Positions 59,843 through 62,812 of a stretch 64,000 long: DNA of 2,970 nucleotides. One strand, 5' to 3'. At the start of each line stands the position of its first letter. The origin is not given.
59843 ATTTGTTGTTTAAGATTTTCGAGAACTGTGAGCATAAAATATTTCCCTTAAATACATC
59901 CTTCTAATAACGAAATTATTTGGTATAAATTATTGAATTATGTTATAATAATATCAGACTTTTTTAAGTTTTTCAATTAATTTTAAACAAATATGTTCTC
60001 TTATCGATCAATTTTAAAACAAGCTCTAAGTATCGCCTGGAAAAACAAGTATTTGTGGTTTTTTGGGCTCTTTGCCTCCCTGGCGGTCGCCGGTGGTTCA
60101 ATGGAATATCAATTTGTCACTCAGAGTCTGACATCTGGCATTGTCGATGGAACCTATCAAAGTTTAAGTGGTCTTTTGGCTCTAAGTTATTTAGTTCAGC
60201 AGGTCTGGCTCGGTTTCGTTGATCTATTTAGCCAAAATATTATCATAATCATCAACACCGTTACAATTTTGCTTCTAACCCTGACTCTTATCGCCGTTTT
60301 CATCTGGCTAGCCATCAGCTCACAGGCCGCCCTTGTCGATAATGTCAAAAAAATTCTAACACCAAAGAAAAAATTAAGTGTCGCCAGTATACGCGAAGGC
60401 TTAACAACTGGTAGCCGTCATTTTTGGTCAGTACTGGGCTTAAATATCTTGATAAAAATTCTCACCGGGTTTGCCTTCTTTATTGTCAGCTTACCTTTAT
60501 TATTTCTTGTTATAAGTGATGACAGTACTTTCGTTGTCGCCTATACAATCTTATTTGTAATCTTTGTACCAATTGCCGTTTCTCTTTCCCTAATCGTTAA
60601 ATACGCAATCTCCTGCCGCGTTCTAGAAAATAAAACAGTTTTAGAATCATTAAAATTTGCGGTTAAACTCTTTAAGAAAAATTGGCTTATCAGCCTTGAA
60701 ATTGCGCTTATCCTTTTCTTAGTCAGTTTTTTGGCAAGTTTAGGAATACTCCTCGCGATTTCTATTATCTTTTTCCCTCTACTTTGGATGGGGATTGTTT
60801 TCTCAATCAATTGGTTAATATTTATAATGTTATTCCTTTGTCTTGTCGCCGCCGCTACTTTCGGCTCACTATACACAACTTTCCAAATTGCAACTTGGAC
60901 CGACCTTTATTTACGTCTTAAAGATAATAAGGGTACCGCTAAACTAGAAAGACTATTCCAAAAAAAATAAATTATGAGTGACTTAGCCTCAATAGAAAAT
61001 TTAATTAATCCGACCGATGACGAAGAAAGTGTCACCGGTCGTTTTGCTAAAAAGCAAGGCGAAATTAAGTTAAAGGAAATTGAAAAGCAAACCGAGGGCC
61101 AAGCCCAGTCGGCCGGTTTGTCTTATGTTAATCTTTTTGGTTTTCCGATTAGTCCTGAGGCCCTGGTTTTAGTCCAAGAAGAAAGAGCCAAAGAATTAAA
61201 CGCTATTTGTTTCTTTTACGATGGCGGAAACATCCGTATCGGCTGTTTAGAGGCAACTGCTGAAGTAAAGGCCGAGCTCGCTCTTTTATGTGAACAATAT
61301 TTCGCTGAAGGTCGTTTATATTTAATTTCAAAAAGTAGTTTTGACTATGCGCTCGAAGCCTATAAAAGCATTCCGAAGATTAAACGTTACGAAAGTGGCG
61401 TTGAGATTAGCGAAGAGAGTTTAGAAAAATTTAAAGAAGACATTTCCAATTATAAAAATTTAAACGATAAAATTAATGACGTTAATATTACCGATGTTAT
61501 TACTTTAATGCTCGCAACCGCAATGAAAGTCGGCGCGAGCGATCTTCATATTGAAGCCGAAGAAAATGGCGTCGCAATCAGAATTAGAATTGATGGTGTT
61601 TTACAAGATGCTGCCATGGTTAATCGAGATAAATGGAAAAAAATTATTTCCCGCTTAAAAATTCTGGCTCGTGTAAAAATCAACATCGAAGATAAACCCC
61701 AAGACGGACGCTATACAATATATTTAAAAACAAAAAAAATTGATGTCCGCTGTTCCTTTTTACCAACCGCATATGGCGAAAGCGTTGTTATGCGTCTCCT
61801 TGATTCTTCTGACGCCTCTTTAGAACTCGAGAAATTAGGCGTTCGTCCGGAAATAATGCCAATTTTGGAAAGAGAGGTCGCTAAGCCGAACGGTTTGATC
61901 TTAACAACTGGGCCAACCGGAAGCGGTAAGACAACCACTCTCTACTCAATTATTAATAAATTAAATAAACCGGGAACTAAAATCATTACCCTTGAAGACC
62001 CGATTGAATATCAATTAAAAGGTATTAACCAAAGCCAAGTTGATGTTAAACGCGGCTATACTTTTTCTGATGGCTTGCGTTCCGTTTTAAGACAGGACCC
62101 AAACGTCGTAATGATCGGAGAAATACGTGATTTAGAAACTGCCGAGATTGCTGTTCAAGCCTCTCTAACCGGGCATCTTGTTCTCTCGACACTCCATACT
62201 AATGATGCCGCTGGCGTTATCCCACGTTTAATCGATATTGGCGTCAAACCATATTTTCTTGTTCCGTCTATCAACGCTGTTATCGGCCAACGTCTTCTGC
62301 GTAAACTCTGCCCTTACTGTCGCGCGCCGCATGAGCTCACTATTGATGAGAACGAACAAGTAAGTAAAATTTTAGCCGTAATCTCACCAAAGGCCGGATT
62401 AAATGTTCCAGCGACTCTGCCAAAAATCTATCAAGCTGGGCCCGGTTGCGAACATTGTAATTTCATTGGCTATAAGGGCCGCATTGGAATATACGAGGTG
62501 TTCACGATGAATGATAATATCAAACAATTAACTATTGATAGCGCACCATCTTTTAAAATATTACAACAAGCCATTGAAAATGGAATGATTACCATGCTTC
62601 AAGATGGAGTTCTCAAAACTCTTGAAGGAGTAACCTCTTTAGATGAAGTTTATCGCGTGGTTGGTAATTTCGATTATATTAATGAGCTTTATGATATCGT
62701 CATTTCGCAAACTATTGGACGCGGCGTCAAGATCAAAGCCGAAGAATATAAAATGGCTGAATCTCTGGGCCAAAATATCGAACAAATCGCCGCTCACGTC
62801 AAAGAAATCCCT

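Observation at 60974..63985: Covalently duplicated PilB/GspE-type secretion ATPase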

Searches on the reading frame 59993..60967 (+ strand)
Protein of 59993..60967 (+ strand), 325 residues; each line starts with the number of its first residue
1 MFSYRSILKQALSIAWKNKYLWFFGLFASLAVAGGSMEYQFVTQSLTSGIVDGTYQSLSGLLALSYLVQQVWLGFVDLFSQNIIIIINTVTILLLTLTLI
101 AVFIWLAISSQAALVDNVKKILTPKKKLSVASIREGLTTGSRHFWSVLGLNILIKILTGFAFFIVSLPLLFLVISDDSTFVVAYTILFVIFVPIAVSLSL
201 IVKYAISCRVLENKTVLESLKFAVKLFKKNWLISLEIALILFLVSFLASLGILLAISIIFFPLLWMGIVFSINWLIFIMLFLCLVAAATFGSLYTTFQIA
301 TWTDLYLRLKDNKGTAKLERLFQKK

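Call 14: search_protein_families(library=pfam, proteins=[window:59993-60967:+], max_evalue=0.001)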
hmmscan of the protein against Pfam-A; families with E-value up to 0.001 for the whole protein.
window:59993-60967:+ (325 aa): 0 families

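Call 46: find_homologous_proteins(query=window:59993-60967:+, max_evalue=0.001)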
Query window:59993-60967:+ (325 aa): 405 proteins with E <= 0.001 among 8000 candidates; the best 120 are listed.
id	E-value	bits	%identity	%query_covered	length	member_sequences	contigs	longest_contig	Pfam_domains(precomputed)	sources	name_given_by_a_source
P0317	5.8e-193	658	100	100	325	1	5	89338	-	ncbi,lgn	ncbi:MAG: hypothetical protein WCN88_03955 [Candidatus Falkowbacteria bacterium]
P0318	1.9e-177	607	90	100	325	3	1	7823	-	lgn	-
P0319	7.5e-165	566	82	100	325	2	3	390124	-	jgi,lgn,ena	-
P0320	9.8e-164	562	81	100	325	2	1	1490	-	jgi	-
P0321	1.1e-156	539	79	100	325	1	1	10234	-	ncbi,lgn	-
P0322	1.9e-149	515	77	100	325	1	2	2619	-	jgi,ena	jgi:hypothetical protein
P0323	3.0e-149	515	76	100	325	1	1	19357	-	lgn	-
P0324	3.4e-149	514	75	100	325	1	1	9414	-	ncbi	-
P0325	7.7e-148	510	76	100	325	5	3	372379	-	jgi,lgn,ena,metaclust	metaclust:\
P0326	5.0e-146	504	75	100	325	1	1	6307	-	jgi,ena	-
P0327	2.1e-145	502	73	100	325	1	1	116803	-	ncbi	-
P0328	8.2e-145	500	75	100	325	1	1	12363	-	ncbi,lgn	-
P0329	1.7e-144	499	74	100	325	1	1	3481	-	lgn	-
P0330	8.0e-144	497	73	100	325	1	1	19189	-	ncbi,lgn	-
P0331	1.1e-141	490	73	100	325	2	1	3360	PF25231.2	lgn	-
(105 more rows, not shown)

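Call 47: search_protein_families(library=pfam, proteins=[window:59993-60967:+, P0331], max_evalue=1)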
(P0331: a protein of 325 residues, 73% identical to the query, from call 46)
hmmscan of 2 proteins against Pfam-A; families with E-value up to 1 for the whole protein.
window:59993-60967:+ (325 aa): 0 families

P0331 (325 aa): 0 families

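Call 54: predict_structure(alignment_id=A2)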
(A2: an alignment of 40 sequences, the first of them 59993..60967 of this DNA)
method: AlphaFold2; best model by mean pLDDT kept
length: 325 residues; sequences in the alignment: 40
mean_pLDDT: 80.8   pTM: 0.76
mean pLDDT of the five models: 80.8, 80.4, 78.9, 77.2, 76.6
residues with pLDDT >= 90: 50; 70-90: 220; 50-70: 38; < 50: 17
segments of 3 or more residues with pLDDT < 50: 34-48
pLDDT, mean of each block of 10 residues (from residue 1): 77 86 87 49 49 60 77 83 88 91 92 88 68 81 89 85 78 76 85 84 89 88 88 84 85 87 90 91 89 89 87 58 52
secondary structure, 60 per line:
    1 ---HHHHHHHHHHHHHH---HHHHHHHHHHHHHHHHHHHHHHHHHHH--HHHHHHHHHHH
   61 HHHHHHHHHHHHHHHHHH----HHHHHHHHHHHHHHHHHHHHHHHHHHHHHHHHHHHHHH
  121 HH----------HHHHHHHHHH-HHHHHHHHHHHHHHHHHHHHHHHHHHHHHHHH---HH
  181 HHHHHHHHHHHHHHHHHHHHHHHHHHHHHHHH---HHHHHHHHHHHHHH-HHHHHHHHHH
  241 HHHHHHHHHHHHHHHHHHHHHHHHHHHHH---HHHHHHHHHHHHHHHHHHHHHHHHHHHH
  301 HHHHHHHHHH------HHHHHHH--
elements in order: H4-17 H21-47 H50-78 H83-122 H133-142 H144-175 H179-212 H216-229 H231-269 H273-310 H317-323

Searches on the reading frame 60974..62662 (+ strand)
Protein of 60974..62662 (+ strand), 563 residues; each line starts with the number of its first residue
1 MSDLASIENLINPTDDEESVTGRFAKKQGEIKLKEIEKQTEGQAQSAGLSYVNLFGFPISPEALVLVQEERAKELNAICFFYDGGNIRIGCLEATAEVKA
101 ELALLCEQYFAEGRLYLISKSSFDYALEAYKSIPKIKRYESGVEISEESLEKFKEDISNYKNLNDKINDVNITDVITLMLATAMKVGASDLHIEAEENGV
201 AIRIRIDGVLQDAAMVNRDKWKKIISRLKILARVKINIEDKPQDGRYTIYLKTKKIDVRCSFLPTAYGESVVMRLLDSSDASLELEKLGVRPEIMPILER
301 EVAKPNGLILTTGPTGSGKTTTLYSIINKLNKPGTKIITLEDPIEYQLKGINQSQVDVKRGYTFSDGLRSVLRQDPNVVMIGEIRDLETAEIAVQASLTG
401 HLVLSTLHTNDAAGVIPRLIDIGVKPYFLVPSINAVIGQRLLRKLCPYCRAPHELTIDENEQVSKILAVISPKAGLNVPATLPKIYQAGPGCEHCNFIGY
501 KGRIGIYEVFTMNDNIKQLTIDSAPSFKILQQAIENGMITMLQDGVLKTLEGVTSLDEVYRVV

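Call 25: search_protein_families(library=ncbifam, proteins=[window:60974-62662:+], max_evalue=1e-20)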
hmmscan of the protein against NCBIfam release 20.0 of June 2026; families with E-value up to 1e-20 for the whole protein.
seq(563 aa): 8 families
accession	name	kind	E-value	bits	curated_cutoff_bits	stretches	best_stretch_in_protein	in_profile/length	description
TIGR02533.1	type_II_gspE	equivalog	1.8e-146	488.6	630.25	1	138-562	75-485/486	type II secretion system ATPase GspE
TIGR02538.1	type_IV_pilB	equivalog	1.4e-140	469.7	675.65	1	40-562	47-561/564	type IV-A pilus assembly ATPase PilB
NF007755.0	PRK10436.1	equivalog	1.7e-121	406.2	617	1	146-563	59-459/465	type II secretion system protein GspE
NF053534.1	T4PilAsmATPsTfpB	equivalog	8.3e-115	384.4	850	1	153-563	182-582/584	type IV pilus assembly ATPase TfpB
NF041000.1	ATPase_ComGA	equivalog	7.7e-73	244.8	300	1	179-443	3-266/267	competence type IV pilus ATPase ComGA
TIGR01420.1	pilT_fam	subfamily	3.1e-54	184.5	319.1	1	177-443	3-269/343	PilT/PilU family type 4a pilus ATPase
TIGR02525.1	plasmid_TraJ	equivalog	1.1e-27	97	368.3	1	270-421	119-271/372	plasmid transfer ATPase TraJ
TIGR02524.1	dot_icm_DotB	equivalog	6.9e-22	78.1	463.3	1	302-420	130-257/358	Dot/Icm type IV secretion system ATPase DotB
